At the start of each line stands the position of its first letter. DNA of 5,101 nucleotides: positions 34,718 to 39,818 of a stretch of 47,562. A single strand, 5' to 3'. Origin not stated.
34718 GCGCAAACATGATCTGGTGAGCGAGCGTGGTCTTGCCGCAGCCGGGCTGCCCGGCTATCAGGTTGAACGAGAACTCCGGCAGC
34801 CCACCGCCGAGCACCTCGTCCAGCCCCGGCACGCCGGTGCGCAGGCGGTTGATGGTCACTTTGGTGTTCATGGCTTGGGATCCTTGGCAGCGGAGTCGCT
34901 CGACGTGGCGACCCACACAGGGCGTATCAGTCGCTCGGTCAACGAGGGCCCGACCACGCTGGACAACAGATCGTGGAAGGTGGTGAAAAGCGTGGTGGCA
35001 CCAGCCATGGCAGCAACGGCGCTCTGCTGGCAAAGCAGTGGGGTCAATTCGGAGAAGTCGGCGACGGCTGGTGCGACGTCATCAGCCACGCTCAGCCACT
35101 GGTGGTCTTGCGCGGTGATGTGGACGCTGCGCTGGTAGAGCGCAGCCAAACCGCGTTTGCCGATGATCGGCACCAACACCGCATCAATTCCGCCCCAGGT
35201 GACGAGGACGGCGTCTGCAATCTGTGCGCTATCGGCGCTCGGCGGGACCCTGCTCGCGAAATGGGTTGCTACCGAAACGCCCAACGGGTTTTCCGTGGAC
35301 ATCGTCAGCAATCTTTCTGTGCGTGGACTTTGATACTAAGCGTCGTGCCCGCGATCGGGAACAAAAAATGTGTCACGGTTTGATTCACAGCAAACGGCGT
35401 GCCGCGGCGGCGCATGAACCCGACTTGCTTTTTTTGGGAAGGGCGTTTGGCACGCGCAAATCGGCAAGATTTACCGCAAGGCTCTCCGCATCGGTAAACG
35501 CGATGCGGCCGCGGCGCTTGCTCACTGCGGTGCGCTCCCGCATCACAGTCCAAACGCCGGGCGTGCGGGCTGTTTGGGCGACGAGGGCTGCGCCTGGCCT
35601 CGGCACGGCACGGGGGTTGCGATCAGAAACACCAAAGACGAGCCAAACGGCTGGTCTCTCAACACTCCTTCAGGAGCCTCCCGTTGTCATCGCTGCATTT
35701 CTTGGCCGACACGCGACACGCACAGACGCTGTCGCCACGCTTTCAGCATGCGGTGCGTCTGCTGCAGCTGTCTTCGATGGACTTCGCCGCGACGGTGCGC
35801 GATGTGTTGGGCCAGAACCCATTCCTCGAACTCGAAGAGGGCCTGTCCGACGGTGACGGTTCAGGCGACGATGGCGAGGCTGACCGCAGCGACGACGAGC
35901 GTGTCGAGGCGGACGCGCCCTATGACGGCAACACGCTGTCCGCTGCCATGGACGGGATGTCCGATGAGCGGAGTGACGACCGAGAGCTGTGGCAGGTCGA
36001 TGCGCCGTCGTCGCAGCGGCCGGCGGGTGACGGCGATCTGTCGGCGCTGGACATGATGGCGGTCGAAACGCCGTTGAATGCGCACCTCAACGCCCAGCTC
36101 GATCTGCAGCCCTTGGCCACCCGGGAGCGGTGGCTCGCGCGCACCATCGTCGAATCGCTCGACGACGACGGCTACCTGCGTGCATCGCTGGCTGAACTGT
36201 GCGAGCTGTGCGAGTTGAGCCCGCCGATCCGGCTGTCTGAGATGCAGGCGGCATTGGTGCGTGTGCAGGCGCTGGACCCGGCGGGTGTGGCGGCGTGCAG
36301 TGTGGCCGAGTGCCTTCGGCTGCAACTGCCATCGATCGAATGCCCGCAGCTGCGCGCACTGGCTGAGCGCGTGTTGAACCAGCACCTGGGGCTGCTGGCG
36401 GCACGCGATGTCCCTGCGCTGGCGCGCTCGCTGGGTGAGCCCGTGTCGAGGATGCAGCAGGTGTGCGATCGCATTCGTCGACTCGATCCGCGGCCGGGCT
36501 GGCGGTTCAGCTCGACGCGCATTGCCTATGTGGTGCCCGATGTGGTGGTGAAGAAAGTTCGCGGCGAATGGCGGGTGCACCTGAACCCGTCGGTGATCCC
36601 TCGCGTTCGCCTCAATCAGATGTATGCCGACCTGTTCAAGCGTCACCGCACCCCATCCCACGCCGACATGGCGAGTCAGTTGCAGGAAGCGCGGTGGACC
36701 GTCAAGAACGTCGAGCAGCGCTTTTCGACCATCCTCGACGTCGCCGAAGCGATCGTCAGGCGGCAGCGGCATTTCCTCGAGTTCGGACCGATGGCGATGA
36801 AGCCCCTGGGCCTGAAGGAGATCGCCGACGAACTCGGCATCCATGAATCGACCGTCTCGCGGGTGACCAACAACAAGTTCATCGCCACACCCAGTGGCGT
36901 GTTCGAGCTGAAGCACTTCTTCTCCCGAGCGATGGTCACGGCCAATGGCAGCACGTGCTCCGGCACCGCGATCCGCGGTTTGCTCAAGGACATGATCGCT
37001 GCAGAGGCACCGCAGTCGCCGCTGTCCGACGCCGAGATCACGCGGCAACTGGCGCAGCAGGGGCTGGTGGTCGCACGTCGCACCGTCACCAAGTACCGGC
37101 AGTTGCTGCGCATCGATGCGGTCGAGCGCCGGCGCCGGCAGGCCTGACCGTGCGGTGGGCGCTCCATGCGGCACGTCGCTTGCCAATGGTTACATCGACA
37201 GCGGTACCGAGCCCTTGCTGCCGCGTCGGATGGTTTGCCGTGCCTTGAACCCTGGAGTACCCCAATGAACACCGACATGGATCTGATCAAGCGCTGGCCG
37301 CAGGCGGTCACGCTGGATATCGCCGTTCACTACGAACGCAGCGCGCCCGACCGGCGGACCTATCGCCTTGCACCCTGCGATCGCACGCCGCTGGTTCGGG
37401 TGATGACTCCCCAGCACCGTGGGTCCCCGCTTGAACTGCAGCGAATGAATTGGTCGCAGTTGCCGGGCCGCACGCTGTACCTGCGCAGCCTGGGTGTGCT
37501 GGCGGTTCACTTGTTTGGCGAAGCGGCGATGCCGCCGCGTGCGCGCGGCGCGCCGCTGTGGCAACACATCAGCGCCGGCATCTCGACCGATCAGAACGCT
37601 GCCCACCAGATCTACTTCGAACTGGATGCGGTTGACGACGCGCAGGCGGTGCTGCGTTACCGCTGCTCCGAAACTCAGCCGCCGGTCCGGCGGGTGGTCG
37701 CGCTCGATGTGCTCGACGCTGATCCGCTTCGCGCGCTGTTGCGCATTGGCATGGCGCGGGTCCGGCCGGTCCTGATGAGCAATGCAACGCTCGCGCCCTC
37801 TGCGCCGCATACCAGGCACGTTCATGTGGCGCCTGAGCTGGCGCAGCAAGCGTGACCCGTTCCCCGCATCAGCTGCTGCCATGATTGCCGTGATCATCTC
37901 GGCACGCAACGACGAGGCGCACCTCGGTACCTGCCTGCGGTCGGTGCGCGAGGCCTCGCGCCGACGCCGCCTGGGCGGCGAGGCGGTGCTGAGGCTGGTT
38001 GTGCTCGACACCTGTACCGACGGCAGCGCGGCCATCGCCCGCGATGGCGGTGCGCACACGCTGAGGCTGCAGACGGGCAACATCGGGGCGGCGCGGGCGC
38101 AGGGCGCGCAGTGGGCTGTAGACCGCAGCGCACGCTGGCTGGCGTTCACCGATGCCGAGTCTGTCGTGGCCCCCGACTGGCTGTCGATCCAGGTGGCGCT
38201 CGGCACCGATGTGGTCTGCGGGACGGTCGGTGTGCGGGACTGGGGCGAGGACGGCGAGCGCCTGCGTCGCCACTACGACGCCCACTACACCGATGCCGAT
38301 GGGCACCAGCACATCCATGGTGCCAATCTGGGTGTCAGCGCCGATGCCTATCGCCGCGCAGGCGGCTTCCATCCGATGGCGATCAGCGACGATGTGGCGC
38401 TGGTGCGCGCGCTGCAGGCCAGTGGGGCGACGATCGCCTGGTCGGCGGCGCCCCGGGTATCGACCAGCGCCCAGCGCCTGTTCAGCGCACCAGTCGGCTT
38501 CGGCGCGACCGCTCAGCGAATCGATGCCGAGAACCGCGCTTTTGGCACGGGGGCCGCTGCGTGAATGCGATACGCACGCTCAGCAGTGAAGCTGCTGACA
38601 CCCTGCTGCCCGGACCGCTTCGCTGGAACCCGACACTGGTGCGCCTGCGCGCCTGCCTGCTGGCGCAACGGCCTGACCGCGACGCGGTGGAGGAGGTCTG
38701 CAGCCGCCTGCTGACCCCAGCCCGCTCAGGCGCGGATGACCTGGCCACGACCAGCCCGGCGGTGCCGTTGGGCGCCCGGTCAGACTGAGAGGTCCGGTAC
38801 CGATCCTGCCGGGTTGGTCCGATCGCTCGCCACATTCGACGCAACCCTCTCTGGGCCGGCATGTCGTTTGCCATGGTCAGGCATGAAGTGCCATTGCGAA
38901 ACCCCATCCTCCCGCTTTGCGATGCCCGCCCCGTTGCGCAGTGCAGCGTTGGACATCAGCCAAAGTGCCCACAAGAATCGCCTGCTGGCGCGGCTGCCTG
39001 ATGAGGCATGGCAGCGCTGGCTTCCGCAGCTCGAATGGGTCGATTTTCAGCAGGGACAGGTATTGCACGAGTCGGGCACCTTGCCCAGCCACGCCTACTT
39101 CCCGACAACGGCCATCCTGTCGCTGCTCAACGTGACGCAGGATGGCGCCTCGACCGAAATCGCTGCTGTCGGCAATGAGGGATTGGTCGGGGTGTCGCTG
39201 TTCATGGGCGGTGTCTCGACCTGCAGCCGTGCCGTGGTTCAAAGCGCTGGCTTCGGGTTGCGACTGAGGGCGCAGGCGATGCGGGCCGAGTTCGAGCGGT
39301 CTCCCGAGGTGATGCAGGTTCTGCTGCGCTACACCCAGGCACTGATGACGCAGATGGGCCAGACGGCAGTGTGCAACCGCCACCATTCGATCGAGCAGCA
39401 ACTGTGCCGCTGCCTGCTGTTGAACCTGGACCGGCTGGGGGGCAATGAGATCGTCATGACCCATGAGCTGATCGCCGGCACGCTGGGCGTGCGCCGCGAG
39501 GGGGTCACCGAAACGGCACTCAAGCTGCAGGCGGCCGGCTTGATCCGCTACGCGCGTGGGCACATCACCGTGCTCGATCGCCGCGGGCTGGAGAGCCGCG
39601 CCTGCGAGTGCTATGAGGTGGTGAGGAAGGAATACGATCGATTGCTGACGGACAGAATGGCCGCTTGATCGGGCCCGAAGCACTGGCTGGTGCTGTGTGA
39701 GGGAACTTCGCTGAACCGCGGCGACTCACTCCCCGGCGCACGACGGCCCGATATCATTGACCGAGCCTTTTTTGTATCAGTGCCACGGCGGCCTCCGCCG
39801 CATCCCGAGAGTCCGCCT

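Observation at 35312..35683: Back-to-back sigma-54 promoters with a central palindrome; the sigma-54 paralog appears to have its own sigma-54 promoter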

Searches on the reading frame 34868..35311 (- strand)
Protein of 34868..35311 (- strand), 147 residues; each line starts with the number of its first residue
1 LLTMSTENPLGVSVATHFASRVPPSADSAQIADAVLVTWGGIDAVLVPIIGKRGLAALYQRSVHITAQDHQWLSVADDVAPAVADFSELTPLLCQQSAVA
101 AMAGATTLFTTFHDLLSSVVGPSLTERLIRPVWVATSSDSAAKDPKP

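Call 4: search_protein_families(library=pfam, proteins=[window:34868-35311:-])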
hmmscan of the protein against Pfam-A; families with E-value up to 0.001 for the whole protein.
window:34868-35311:- (147 aa): 0 families

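Call 46: search_protein_families(library=ncbifam, proteins=[window:34868-35302:-], max_evalue=0.00001)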
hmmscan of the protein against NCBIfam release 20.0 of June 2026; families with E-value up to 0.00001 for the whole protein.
window:34868-35302:- (144 aa): 0 families

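Call 67: search_solved_structures(query=window:34868-35302:-, max_evalue=1)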
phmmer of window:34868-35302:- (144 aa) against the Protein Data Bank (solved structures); distinct sequences matched with E-value up to 1: 0.
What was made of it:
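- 34868..35302 (-): orf147 (144 aa from ATG 35302). It is a conserved protein of unknown family and the first gene of the divergent operon. There is no Pfam, NCBIfam or PDB match (calls 4, 46, 67).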

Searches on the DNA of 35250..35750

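Call 62: search_rna_families(source=window, start=35250, end=35750, threshold=evalue, max_evalue=1)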
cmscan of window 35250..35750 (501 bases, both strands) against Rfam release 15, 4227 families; matches with E-value up to 1: 2.
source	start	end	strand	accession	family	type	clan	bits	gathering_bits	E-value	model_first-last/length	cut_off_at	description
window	35656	35690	-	RF01360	CRISPR-DR47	Gene; CRISPR;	-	22.8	39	0.08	1-37/37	no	CRISPR RNA direct repeat element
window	35306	35368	-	RF01173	snoU105B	Gene; snRNA; snoRNA; CD-box;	CL00075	17.1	49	0.71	1-80/80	no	Small nucleolar RNA U105B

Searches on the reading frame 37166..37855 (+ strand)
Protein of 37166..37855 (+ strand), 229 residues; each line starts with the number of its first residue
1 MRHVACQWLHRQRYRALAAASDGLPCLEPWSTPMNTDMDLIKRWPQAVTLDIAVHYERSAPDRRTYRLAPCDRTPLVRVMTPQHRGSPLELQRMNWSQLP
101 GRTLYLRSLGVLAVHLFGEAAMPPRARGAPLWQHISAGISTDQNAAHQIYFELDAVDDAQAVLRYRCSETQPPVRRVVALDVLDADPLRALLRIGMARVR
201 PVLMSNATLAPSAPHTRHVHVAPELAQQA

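Call 4: search_protein_families(library=pfam, proteins=[window:37166-37855:+])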
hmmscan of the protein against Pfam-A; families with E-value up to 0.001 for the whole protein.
window:37166-37855:+ (229 aa): 0 families

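Call 17: search_protein_families(library=pfam, proteins=[window:37265-37855:+], max_evalue=0.00001)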
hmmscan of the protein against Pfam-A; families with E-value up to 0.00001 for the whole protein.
window:37265-37855:+ (196 aa): 0 families

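Call 46: search_protein_families(library=ncbifam, proteins=[window:37265-37855:+], max_evalue=0.00001)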
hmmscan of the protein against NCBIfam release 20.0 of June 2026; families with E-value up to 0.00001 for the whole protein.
window:37265-37855:+ (196 aa): 0 families

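Call 68: search_solved_structures(query=window:37265-37855:+, max_evalue=1)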
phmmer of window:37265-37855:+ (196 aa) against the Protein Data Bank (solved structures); distinct sequences matched with E-value up to 1: 3.
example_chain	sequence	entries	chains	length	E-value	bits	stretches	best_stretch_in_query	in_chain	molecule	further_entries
4rpe_A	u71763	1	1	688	0.77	12.8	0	60-141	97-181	Linoleate 9/13-lipoxygenase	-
5lc8_A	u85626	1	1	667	0.9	12.6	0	60-139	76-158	Arachidonate 15-lipoxygenase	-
4g32_A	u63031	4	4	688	0.98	12.5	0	60-139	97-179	15S-LIPOXYGENASE | Arachidonate 15-lipoxygenase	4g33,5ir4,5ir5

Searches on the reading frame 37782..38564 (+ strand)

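Call 4: search_protein_families(library=pfam, proteins=[window:37782-38564:+])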
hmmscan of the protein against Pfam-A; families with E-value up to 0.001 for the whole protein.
window:37782-38564:+ (260 aa): 3 families
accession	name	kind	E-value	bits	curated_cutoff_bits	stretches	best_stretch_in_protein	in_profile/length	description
PF00535.33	Glycos_transf_2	-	1.4e-11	45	23.3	1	37-165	2-131/168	Glycosyl transferase family 2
PF13641.12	Glyco_tranf_2_3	-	1.3e-06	29.1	27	1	35-231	3-214/230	Glycosyltransferase like family 2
PF13632.12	Glyco_trans_2_3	-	0.0001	22.6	27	1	122-228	4-123/198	Glycosyl transferase family group 2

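Call 46: search_protein_families(library=ncbifam, proteins=[window:37782-38564:+], max_evalue=0.00001)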
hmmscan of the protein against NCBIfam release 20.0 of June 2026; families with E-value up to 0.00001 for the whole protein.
window:37782-38564:+ (260 aa): 1 family
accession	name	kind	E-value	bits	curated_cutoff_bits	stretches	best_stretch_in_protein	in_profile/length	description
TIGR04283.1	glyco_like_mftF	equivalog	2.9e-08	33.6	182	1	35-232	1-188/221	TIGR04283 family arsenosugar biosynthesis glycosyltransferase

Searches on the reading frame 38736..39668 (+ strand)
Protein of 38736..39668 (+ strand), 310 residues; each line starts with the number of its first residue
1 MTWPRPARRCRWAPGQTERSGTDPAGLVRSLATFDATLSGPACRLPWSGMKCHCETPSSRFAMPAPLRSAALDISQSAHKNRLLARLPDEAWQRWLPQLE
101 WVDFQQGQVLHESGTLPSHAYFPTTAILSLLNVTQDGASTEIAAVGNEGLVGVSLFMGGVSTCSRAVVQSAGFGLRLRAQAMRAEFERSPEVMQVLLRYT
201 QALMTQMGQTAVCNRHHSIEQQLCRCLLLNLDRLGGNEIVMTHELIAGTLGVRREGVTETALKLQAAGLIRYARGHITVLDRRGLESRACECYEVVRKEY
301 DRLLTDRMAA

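Call 4: search_protein_families(library=pfam, proteins=[window:38736-39668:+])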
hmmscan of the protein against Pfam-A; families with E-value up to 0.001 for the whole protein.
window:38736-39668:+ (310 aa): 2 families
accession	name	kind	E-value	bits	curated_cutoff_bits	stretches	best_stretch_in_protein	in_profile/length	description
PF13545.12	HTH_Crp_2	-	3.4e-12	46.6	27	1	221-287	1-69/70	Crp-like helix-turn-helix domain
PF00027.35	cNMP_binding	-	4.7e-05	23.7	27.5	1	102-188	2-88/89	Cyclic nucleotide-binding domain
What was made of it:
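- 38883..39668 (+): Crp/Fnr-family regulator. Its in-frame ATG lies 12 nt after the -12 GC. Pfam cNMP_binding and HTH_Crp_2 (call 4).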

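Call 46: search_protein_families(library=ncbifam, proteins=[window:38883-39668:+], max_evalue=0.00001)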
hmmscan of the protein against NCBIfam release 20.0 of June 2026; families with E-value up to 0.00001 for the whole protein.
window:38883-39668:+ (261 aa): 0 families
